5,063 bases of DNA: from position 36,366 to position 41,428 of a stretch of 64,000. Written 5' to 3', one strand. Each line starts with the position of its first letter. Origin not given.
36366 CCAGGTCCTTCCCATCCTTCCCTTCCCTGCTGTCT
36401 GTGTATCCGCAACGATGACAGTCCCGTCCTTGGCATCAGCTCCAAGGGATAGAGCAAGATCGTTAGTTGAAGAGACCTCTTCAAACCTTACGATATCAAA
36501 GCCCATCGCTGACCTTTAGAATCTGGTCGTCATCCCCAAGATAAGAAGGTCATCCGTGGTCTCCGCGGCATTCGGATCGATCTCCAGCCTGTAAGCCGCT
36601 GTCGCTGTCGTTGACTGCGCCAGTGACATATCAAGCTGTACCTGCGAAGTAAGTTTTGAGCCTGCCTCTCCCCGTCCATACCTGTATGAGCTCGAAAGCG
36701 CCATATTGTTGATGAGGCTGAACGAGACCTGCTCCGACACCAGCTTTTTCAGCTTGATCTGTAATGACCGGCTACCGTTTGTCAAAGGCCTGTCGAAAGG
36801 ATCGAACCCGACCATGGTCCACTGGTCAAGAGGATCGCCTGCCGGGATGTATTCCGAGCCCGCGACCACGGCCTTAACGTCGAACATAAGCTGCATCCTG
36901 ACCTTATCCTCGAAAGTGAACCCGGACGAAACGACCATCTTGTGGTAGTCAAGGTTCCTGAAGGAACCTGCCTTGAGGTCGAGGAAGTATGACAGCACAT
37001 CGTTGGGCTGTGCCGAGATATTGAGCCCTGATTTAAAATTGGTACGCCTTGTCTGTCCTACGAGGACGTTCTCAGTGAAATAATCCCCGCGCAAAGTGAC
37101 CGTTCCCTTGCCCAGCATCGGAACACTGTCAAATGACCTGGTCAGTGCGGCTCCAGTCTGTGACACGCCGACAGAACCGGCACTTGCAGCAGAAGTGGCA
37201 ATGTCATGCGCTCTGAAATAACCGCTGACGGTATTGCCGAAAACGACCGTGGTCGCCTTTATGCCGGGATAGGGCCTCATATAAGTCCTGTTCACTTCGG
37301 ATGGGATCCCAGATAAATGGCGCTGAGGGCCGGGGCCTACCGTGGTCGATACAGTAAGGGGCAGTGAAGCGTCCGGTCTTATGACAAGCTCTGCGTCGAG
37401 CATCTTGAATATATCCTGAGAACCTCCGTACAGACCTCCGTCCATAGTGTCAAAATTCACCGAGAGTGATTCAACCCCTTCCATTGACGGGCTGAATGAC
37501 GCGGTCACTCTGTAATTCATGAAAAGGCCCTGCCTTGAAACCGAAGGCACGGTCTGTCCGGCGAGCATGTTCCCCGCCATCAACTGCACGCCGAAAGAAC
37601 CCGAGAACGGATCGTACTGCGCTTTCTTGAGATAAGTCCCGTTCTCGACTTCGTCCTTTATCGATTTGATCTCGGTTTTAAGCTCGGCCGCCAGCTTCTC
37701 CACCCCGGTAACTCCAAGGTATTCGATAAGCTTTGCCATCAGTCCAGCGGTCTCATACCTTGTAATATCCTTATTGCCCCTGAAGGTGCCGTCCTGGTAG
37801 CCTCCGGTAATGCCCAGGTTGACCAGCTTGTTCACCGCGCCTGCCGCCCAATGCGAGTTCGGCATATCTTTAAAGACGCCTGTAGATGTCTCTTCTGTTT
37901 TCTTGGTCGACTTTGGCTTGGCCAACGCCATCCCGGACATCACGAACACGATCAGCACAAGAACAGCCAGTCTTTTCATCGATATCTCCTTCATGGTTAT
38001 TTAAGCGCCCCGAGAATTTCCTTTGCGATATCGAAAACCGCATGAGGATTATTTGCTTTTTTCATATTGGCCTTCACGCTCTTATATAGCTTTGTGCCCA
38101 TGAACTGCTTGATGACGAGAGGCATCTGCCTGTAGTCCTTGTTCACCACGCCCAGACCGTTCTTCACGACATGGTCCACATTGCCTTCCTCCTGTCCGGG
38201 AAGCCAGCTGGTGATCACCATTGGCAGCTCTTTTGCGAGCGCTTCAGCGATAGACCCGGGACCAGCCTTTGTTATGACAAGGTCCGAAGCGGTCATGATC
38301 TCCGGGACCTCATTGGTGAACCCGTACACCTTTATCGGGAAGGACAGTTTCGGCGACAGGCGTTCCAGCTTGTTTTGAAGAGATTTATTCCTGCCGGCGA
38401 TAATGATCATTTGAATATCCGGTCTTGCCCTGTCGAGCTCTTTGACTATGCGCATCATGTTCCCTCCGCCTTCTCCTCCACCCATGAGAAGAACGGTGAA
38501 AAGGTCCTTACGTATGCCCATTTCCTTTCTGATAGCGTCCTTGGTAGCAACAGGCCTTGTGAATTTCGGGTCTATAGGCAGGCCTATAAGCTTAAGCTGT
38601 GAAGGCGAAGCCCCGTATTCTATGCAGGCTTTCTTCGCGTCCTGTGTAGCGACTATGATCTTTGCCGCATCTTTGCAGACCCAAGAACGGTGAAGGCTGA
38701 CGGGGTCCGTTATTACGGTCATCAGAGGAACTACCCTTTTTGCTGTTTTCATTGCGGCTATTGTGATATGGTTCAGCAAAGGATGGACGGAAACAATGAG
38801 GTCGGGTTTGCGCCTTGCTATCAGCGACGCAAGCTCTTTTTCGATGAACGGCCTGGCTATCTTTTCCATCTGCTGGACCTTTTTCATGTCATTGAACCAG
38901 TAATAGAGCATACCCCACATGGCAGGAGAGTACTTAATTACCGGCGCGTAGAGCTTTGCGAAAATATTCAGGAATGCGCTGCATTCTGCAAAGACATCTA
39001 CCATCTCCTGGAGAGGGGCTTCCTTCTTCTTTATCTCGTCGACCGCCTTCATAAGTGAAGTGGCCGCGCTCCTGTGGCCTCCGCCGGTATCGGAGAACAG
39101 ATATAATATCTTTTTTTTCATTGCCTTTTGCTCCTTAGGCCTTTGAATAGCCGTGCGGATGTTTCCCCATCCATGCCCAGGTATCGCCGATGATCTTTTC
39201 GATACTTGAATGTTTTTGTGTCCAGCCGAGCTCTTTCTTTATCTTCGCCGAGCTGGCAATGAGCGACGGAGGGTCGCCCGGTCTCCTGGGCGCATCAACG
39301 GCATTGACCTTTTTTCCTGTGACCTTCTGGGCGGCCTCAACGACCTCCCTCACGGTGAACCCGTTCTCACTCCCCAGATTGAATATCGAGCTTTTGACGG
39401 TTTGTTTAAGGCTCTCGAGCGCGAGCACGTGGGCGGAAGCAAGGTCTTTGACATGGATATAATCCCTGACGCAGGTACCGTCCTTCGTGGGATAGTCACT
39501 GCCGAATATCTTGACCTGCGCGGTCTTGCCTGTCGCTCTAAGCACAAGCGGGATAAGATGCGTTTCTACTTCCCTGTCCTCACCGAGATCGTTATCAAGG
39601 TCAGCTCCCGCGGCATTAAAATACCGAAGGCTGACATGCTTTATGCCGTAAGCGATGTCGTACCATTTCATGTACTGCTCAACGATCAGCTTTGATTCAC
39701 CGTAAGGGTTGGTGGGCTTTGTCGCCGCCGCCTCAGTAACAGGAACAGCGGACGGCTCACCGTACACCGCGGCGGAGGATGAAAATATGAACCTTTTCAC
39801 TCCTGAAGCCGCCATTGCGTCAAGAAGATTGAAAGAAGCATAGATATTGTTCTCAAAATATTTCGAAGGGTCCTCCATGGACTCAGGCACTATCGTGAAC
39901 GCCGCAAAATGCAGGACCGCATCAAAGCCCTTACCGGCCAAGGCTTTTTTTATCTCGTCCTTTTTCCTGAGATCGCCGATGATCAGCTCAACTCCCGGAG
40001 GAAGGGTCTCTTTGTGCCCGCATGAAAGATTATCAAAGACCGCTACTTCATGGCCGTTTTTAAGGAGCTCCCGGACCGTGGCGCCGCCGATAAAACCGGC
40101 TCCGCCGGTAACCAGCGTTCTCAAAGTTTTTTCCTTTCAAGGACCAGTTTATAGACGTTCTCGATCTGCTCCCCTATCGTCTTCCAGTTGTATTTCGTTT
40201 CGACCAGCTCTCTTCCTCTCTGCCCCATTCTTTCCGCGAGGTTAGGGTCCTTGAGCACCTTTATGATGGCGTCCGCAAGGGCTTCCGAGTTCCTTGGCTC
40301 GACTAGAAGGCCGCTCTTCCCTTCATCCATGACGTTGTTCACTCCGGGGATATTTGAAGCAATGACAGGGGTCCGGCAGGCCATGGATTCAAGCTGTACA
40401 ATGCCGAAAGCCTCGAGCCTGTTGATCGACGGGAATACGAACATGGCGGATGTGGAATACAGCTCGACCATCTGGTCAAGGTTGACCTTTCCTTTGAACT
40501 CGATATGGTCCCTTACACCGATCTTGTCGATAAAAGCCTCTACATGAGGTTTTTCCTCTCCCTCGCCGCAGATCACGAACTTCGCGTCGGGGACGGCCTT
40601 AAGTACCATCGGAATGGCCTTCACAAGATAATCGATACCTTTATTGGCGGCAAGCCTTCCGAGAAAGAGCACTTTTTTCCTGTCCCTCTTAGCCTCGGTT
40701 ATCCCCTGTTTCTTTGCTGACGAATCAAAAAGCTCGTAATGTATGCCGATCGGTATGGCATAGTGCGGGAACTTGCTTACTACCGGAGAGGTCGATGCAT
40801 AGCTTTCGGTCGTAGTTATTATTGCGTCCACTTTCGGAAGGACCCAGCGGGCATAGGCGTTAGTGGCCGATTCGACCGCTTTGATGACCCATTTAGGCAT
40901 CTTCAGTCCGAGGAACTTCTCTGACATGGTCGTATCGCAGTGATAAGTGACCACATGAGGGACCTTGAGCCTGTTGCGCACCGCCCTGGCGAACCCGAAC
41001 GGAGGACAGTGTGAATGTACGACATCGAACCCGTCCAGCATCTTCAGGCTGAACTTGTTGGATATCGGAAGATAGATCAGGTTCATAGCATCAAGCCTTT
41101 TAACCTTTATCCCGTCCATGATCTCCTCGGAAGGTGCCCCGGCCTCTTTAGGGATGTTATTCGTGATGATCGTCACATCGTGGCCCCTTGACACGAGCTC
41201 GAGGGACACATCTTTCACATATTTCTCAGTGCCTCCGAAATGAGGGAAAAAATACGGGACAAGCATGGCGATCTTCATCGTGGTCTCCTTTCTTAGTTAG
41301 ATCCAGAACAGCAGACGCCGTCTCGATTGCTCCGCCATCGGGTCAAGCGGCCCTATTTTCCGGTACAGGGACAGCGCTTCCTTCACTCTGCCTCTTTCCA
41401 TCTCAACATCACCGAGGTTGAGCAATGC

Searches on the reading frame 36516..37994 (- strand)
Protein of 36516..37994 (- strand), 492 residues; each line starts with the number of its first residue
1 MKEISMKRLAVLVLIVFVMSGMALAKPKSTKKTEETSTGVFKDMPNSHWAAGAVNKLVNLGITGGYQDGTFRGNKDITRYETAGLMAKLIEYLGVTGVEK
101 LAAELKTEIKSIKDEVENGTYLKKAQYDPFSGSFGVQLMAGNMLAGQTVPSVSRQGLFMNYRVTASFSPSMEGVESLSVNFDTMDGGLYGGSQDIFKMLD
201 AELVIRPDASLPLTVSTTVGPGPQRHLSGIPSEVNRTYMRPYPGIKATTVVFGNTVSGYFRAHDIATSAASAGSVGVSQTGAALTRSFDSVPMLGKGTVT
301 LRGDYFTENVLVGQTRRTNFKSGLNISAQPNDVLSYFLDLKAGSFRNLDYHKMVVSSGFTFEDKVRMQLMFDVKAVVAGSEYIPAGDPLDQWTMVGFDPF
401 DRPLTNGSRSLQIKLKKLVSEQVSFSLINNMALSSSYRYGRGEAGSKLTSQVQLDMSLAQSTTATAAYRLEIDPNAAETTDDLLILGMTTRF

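Call 18: search_protein_families(library=ncbifam, proteins=[window:36516-37994:-], max_evalue=0.00001)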
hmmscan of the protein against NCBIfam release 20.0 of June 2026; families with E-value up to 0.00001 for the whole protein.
window:36516-37994:- (492 aa): 1 family
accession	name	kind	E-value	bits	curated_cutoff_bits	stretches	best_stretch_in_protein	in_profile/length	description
NF033921.0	por_somb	subfamily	7.7e-08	31.4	100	1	36-89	2-57/485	iron uptake porin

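Call 39: search_protein_families(library=pfam, proteins=[window:36516-37994:-], max_evalue=0.001)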
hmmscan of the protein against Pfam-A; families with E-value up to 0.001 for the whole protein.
window:36516-37994:- (492 aa): 1 family
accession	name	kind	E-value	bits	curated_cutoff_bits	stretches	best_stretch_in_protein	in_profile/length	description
PF00395.25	SLH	-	5.1e-13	49.2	20.8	1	41-82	2-43/44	S-layer homology domain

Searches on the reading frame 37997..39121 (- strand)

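Call 18: search_protein_families(library=ncbifam, proteins=[window:37997-39121:-], max_evalue=0.00001)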
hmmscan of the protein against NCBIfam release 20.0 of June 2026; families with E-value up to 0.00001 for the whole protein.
window:37997-39121:- (374 aa): 4 families
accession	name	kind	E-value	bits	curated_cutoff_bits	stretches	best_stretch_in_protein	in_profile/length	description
NF010135.0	PRK13609.1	equivalog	2.5e-51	174.8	500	1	2-371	4-367/388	diglucosyl diacylglycerol synthase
NF010134.0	PRK13608.1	equivalog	1.5e-42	146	557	1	2-371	5-367/391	diglucosyl diacylglycerol synthase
TIGR01133.1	murG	equivalog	7.8e-15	54.7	250.25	1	142-368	129-352/353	undecaprenyldiphospho-muramoylpentapeptide beta-N-acetylglucosaminyltransferase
NF009102.0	PRK12446.1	equivalog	3.2e-06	26.3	339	1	63-304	52-278/352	undecaprenyldiphospho-muramoylpentapeptide beta-N-acetylglucosaminyltransferase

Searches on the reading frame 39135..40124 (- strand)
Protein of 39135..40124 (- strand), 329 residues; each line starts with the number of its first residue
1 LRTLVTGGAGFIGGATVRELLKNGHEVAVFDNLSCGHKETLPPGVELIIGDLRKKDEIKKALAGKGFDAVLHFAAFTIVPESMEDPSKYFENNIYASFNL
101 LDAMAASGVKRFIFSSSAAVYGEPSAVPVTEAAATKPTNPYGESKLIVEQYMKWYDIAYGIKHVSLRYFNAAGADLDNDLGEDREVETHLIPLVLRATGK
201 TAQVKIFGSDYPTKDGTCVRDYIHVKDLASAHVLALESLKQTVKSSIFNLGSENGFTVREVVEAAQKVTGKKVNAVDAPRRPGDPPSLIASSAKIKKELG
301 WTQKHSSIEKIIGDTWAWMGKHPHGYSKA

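Call 18: search_protein_families(library=ncbifam, proteins=[window:39135-40124:-], max_evalue=0.00001)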
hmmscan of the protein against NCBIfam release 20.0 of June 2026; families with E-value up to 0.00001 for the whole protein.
window:39135-40124:- (329 aa): 27 families (the best 25 are shown)
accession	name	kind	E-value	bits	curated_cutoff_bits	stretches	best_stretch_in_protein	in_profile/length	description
TIGR01179.1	galE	equivalog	4.7e-124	413.5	262.3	1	3-325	2-331/332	UDP-glucose 4-epimerase GalE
NF007956.0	PRK10675.1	subfamily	2.7e-83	279.9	394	1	1-327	1-337/338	UDP-glucose 4-epimerase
TIGR02197.1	heptose_epim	equivalog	1.2e-39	136.3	274.6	1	4-280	2-273/316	ADP-glyceromanno-heptose 6-epimerase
TIGR01181.1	dTDP_gluc_dehyt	equivalog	4.6e-39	134.4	365.1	1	3-322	2-314/321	dTDP-glucose 4,6-dehydratase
TIGR04180.1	EDH_00030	hypoth_equivalog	7.4e-33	113.9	475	1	4-305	2-296/297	NAD-dependent 4,6-dehydratase LegB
TIGR03466.1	HpnA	hypoth_equivalog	4.7e-26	91.4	367.65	1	1-153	1-153/327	hopanoid-associated sugar epimerase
NF011728.1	PRK15181.1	equivalog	1.8e-23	83.1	760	1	2-251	17-264/348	Vi polysaccharide biosynthesis UDP-N-acetylglucosaminuronic acid C-4 epimerase TviC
NF008360.0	PRK11150.1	equivalog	2.9e-21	76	452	1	4-278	3-264/310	ADP-glyceromanno-heptose 6-epimerase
NF042422.1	oxyalk_red_OleD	equivalog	9.2e-21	74.5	580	1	1-144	1-134/329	2-alkyl-3-oxoalkanoate reductase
NF047922.1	GDPFucSynFcl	equivalog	2.6e-20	73.1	500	1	2-319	4-301/308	GDP-L-fucose synthase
NF043036.1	ErythonDh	equivalog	7.2e-19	68.1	325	1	1-153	1-161/321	D-erythronate dehydrogenase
NF042423.1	oxyalk_red_Shew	equivalog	2.8e-18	66.1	580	1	2-244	10-229/331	2-alkyl-3-oxoalkanoate reductase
TIGR02622.1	CDP_4_6_dhtase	equivalog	4.6e-18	65.5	278.45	1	2-319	6-330/352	CDP-glucose 4,6-dehydratase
NF007490.0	PRK10084.1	subfamily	5.3e-16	58.5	649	1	1-318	1-333/361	dTDP-glucose 4,6-dehydratase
NF007582.0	PRK10217.1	equivalog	8.2e-15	54.7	698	1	2-305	3-318/355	dTDP-glucose 4,6-dehydratase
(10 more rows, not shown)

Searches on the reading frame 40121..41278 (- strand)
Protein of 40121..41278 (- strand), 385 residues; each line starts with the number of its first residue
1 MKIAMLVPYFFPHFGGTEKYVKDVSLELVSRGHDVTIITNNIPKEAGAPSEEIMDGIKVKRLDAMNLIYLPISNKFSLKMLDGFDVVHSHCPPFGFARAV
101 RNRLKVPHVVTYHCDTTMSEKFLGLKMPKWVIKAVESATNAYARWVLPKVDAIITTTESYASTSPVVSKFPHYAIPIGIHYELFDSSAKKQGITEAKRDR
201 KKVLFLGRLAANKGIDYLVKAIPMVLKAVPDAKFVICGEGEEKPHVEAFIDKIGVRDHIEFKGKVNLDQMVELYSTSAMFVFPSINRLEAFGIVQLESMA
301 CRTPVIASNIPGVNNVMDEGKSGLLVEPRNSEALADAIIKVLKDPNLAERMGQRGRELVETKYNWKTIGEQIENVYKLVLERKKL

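Call 18: search_protein_families(library=ncbifam, proteins=[window:40121-41278:-], max_evalue=0.00001)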
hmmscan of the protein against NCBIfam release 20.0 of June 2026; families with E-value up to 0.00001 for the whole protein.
window:40121-41278:- (385 aa): 42 families (the best 25 are shown)
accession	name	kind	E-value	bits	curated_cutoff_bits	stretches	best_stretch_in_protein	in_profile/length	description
TIGR02149.1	glgA_Coryne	subfamily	1.2e-38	133.3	302.4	1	1-379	1-390/391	glycogen synthase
NF041876.1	EPS_EpsE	equivalog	1.4e-36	126.6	400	1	175-367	191-384/389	exopolysaccharide biosynthesis GT4 family glycosyltransferase EpsE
TIGR03449.1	mycothiol_MshA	equivalog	1.5e-33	116.3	462.5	1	15-379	21-403/406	D-inositol-3-phosphate glycosyltransferase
TIGR03999.1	thiol_BshA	equivalog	1e-31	110.2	273.7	1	10-380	7-374/375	N-acetyl-alpha-D-glucosaminyl L-malate synthase BshA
NF038295.1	EPS_HpsP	equivalog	1.6e-30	106.4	550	1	2-378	1-386/388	hormogonium polysaccharide biosynthesis glycosyltransferase HpsP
TIGR03088.1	stp2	hypoth_equivalog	3.2e-29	102.1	409.05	1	172-379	162-373/374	TIGR03088 family PEP-CTERM/XrtA system glycosyltransferase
TIGR04063.1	stp3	hypoth_equivalog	2.7e-28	99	442.05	1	175-380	185-396/397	TIGR04063 family PEP-CTERM/XrtA system glycosyltransferase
NF047684.1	TeichurnBiosyTuaC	equivalog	1.6e-27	96.5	550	1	84-380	109-390/391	teichuronic acid biosynthesis protein TuaC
TIGR04157.1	glyco_rSAM_CFB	subfamily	7.9e-25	87.7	400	1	197-376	224-406/406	TIGR04157 family glycosyltransferase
NF049988.1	MGlcDAGSynMgs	equivalog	5.6e-23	81.9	400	1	1-383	1-391/398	alpha-monoglucosyldiacylglycerol synthase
NF041010.1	glycosy_Agl16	equivalog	1.8e-21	76.4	575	1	1-377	1-349/352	glycosylation protein Agl16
NF053787.1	GlcN_PG_synth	equivalog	1.8e-20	73.1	480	1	97-380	98-360/361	N-acetylglucosaminyl phosphatidylglycerol synthase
NF047880.1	glyco_SdgA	exception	2.7e-20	72.4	800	1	151-375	270-486/488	serine-aspartate repeat adhesin O-glycosyltransferase SdgA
NF012028.0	PRK15484.1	subfamily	1e-19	70.9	618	1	175-377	166-376/380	lipopolysaccharide N-acetylglucosaminyltransferase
NF038229.1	Glyco4_Geo_Pelo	equivalog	1.3e-19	70.4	400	1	174-380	137-337/338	GPMC system family 4 glycosyltransferase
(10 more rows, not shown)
